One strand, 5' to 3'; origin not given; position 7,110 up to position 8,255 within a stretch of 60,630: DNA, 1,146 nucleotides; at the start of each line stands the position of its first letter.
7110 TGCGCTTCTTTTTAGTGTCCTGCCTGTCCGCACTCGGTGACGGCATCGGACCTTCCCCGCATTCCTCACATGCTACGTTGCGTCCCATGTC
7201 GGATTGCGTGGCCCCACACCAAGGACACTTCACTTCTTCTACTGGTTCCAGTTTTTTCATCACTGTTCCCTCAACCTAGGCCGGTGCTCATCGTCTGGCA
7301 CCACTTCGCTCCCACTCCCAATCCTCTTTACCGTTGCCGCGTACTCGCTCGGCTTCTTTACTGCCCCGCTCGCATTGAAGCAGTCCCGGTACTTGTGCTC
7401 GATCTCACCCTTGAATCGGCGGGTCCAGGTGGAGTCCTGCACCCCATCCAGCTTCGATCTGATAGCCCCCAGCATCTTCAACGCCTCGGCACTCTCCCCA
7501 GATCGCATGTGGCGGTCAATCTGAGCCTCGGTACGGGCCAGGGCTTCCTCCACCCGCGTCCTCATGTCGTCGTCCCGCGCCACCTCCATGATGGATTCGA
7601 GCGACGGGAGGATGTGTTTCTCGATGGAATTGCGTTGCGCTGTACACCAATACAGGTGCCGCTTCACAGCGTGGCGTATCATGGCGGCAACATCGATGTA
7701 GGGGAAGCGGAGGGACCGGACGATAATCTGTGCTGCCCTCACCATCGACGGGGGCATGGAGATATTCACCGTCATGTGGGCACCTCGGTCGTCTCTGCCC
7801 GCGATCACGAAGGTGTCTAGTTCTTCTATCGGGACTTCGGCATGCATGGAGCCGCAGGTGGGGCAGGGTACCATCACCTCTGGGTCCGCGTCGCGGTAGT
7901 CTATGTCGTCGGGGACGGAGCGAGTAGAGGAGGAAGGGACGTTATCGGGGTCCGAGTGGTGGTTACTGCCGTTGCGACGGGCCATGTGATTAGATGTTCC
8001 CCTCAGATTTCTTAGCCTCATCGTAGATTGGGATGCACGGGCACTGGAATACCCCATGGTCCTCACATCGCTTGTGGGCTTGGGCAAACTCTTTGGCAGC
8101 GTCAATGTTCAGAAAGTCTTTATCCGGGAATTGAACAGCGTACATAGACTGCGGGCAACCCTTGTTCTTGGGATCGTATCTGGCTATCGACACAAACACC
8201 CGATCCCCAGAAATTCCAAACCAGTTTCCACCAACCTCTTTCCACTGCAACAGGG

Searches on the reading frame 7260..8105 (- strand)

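Call 6: search_protein_families(library=pfam, max_evalue=0.01, proteins=[window:7260-8105:-])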
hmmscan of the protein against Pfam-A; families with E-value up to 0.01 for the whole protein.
window:7260-8105:- (281 aa): 0 families

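Call 32: search_protein_families(library=phrogs, max_evalue=0.1, proteins=[window:7260-8105:-])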
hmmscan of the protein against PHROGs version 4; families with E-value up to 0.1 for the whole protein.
window:7260-8105:- (281 aa): 1 family
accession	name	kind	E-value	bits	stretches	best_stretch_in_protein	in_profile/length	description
phrog_34146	-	unknown function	0.075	13.8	0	173-223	87-134/144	-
